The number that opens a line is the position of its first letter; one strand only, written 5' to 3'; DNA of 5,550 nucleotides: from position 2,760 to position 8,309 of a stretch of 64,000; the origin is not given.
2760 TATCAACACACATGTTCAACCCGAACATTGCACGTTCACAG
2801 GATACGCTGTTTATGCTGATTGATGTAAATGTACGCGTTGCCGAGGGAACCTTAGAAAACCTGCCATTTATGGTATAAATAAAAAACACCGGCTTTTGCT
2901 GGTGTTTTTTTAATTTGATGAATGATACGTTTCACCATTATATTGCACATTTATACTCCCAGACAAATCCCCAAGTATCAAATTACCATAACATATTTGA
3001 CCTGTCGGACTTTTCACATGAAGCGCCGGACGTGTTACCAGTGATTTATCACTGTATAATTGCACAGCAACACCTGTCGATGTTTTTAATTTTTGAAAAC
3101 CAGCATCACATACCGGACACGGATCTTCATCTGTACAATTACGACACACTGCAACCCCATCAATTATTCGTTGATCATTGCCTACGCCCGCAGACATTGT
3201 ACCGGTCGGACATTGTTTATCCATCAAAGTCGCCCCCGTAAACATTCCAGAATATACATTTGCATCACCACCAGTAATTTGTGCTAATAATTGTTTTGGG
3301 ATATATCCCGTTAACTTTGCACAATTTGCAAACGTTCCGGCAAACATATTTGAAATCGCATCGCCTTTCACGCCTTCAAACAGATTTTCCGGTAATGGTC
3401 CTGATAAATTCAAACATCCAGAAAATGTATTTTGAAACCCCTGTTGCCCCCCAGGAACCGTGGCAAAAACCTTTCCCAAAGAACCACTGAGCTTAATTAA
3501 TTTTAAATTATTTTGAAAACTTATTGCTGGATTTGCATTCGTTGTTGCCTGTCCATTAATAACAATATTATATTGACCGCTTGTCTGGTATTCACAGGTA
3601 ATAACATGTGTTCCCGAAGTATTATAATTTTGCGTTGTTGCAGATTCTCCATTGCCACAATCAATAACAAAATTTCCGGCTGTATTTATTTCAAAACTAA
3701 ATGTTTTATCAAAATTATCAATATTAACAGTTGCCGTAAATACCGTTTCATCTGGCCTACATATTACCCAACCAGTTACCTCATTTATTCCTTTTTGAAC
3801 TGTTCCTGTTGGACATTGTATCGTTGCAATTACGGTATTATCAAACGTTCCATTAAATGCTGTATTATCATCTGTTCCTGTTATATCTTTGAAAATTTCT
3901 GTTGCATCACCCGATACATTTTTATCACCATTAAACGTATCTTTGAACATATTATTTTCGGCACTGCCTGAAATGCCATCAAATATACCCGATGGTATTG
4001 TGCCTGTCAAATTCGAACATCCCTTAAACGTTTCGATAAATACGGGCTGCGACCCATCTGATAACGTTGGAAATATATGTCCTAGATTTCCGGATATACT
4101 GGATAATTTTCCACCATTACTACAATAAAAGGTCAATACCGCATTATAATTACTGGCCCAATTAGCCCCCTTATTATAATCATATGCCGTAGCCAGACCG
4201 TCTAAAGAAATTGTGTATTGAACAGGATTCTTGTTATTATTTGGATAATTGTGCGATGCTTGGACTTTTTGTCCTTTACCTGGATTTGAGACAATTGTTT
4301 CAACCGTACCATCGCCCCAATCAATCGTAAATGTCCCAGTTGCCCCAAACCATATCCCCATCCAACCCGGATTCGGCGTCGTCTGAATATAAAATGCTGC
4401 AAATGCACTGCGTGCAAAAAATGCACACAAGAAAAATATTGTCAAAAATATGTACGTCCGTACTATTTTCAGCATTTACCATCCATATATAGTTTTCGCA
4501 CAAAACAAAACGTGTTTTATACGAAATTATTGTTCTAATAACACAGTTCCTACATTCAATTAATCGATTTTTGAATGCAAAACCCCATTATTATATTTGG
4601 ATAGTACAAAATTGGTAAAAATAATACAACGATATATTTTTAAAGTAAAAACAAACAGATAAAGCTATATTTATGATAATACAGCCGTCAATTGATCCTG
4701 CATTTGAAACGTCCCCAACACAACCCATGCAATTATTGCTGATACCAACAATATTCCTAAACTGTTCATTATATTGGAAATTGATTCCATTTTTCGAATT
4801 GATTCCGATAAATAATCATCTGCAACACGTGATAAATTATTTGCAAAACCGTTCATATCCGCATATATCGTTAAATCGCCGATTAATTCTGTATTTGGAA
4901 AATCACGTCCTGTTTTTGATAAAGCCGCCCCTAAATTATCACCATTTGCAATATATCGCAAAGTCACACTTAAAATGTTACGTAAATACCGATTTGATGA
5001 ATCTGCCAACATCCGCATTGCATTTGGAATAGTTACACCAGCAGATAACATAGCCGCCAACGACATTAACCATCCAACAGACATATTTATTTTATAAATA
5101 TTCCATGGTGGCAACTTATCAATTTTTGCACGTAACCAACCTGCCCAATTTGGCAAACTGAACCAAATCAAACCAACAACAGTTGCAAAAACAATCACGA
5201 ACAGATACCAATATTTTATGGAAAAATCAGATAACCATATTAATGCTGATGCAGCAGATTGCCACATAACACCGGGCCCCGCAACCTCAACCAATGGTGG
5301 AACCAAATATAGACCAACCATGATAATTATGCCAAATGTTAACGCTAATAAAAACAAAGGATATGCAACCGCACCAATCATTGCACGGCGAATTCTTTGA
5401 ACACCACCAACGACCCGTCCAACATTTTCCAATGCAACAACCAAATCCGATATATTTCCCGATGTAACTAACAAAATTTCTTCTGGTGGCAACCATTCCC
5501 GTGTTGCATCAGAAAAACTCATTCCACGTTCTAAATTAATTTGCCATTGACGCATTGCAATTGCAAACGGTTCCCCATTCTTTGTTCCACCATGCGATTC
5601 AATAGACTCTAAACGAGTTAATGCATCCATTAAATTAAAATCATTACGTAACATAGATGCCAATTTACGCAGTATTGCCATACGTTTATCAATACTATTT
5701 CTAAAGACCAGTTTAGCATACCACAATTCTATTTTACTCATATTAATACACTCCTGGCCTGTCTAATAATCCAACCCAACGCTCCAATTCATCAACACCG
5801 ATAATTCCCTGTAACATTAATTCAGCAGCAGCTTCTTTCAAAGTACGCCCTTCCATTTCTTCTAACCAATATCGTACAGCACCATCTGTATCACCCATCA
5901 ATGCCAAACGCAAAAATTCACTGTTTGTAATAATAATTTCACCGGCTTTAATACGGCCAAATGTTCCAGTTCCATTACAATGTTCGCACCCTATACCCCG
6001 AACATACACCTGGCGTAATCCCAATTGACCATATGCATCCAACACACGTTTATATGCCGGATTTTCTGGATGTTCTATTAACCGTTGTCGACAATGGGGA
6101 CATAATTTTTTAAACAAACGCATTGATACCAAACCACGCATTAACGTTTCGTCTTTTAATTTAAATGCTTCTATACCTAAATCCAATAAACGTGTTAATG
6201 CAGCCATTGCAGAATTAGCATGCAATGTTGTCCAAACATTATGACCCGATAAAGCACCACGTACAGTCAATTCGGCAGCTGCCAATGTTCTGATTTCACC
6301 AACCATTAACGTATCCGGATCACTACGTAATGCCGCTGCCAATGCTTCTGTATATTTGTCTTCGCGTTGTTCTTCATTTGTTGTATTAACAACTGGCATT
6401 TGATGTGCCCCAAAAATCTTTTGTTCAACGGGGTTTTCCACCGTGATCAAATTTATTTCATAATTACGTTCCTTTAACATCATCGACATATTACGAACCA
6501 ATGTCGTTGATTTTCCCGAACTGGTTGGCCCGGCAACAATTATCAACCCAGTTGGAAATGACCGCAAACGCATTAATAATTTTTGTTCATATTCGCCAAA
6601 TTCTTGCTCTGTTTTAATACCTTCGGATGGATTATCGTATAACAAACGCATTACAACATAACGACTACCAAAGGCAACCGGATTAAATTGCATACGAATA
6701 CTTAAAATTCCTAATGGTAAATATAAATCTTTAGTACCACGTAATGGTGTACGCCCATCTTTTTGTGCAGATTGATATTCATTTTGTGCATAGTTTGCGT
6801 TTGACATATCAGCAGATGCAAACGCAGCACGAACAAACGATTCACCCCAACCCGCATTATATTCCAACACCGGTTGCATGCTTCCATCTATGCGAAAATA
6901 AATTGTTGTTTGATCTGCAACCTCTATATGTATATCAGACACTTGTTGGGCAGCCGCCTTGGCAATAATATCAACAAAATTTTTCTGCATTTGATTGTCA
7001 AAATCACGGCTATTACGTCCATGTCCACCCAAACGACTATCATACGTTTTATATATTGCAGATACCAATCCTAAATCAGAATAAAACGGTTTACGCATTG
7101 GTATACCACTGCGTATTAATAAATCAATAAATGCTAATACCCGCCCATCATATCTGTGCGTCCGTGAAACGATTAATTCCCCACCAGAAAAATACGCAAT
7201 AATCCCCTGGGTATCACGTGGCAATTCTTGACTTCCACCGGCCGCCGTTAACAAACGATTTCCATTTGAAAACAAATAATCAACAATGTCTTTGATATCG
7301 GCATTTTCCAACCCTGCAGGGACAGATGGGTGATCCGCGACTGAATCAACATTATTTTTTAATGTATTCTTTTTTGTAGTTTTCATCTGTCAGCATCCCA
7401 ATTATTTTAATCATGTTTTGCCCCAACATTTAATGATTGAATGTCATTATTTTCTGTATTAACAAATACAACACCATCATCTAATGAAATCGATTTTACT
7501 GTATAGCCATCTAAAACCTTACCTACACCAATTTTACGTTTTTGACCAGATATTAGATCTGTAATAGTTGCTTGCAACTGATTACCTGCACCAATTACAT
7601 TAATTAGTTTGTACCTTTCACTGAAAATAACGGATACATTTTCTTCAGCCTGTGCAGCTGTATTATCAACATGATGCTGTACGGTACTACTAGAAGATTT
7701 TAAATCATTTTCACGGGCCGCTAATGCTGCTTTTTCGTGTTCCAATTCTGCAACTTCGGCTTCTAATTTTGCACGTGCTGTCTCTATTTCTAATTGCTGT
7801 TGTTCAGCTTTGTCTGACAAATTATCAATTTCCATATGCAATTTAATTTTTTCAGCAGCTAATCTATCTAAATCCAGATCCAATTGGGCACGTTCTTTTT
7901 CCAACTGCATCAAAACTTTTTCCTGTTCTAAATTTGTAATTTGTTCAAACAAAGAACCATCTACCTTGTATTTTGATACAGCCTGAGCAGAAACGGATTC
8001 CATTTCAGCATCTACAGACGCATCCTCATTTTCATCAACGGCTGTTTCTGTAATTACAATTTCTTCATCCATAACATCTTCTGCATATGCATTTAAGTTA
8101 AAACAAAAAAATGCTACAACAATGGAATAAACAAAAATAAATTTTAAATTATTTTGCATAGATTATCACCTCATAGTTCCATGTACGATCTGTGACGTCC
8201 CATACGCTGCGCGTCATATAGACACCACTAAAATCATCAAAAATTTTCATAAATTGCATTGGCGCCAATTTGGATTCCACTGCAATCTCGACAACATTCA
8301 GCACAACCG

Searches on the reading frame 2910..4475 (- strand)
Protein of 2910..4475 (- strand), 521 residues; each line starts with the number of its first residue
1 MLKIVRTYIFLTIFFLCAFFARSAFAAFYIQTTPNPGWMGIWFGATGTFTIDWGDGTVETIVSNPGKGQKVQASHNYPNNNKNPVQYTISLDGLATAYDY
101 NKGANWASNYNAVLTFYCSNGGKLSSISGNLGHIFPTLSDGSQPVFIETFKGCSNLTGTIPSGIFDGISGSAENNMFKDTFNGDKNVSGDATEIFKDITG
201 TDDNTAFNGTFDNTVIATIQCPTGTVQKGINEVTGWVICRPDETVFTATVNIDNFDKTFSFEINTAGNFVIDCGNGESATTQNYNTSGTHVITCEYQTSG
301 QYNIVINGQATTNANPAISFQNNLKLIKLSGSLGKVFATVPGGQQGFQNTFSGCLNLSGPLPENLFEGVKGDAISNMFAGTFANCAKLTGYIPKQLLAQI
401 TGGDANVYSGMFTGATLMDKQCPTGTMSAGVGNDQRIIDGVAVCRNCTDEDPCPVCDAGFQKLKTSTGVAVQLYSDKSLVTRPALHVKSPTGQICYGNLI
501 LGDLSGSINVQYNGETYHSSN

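Call 21: search_protein_families(library=pfam, proteins=[window:2910-4475:-], max_evalue=0.01)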
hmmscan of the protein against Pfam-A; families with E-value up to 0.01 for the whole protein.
window:2910-4475:- (521 aa): 0 families

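Call 81: search_protein_families(library=ncbifam, proteins=[window:2910-4475:-], max_evalue=0.001)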
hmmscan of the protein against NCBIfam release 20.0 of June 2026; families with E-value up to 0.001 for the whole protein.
window:2910-4475:- (521 aa): 1 family
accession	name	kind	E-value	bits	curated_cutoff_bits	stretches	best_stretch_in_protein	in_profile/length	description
NF058578.1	CPR_pilus_PamR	equivalog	4.9e-05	22.4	300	0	49-80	183-213/297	pilus system RbmA-like protein PamR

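Call 96: find_encoding_contigs(protein=window:2910-4475:-, flank=10000, max_places=1)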
Protein window:2910-4475:- (521 aa): 2 contigs read that carry it; 1 place shown.
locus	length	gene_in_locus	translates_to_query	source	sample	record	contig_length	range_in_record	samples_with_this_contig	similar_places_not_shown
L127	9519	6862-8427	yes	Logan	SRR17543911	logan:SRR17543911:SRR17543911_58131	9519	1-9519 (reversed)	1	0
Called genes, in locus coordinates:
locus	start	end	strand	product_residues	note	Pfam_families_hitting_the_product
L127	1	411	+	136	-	?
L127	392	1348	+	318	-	PF03331:LpxC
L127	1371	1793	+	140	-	-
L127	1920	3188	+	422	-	PF06864:PAP_PilO (faint)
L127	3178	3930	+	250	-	-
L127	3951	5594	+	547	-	PF00437:T2SSE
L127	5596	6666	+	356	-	PF00482:T2SSF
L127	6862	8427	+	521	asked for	-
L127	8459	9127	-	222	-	-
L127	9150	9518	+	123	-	?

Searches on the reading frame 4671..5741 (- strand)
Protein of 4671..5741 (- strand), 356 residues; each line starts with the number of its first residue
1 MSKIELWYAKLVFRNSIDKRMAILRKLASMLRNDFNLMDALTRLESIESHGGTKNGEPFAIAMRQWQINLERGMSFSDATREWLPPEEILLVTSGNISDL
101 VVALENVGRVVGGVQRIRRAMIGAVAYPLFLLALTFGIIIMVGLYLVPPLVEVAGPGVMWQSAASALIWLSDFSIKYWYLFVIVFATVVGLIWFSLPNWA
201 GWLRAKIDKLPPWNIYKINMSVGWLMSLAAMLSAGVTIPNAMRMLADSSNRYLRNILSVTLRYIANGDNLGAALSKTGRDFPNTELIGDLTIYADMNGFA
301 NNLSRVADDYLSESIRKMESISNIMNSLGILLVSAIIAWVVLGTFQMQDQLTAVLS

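Call 21: search_protein_families(library=pfam, proteins=[window:4671-5741:-], max_evalue=0.01)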
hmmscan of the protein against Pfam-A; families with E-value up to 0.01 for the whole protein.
window:4671-5741:- (356 aa): 1 family
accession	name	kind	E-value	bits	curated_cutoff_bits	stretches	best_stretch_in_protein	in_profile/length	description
PF00482.28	T2SSF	-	3.7e-23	82.3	25.2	2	224-343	1-121/125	Type II secretion system (T2SS), protein F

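Call 81: search_protein_families(library=ncbifam, proteins=[window:4671-5741:-], max_evalue=0.001)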
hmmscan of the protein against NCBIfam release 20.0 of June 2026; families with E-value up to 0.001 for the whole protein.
window:4671-5741:- (356 aa): 5 families
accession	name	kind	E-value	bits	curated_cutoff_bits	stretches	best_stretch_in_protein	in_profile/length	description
TIGR02120.1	GspF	equivalog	1.6e-18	67.2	424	1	18-343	63-389/401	type II secretion system inner membrane protein GspF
NF041012.2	T4P_ComGB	equivalog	1.2e-15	57.7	240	1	20-277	3-258/332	competence type IV pilus assembly protein ComGB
NF007861.0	PRK10573.1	equivalog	4.3e-11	42.5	401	1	16-345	57-388/401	protein transport protein HofC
NF052607.1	T4PiliAsmPilCThrm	equivalog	1.3e-10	41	700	1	19-347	66-396/406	type IV pilus assembly protein PilC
NF052606.1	T4PiliAsmPilCMyx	equivalog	9.6e-10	37.8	700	1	25-343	87-406/419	type IV pilus assembly protein PilC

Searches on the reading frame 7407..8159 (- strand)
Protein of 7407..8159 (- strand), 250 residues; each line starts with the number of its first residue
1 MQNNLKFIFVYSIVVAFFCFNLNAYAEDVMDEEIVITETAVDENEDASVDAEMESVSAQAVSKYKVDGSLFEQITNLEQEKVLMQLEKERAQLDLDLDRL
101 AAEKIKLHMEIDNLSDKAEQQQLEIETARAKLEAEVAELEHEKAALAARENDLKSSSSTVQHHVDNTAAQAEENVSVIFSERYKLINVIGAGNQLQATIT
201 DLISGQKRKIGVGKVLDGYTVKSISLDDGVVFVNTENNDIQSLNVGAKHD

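Call 21: search_protein_families(library=pfam, proteins=[window:7407-8159:-], max_evalue=0.01)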
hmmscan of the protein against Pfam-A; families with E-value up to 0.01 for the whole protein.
window:7407-8159:- (250 aa): 0 families

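Call 81: search_protein_families(library=ncbifam, proteins=[window:7407-8159:-], max_evalue=0.001)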
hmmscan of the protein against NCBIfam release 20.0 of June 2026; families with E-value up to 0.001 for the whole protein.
window:7407-8159:- (250 aa): 1 family
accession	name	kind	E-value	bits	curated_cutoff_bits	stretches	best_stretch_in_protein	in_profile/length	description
TIGR03021.1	pilP_fam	equivalog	1.3e-07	32.6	34.65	1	122-228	16-115/119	type IV pilus biogenesis protein PilP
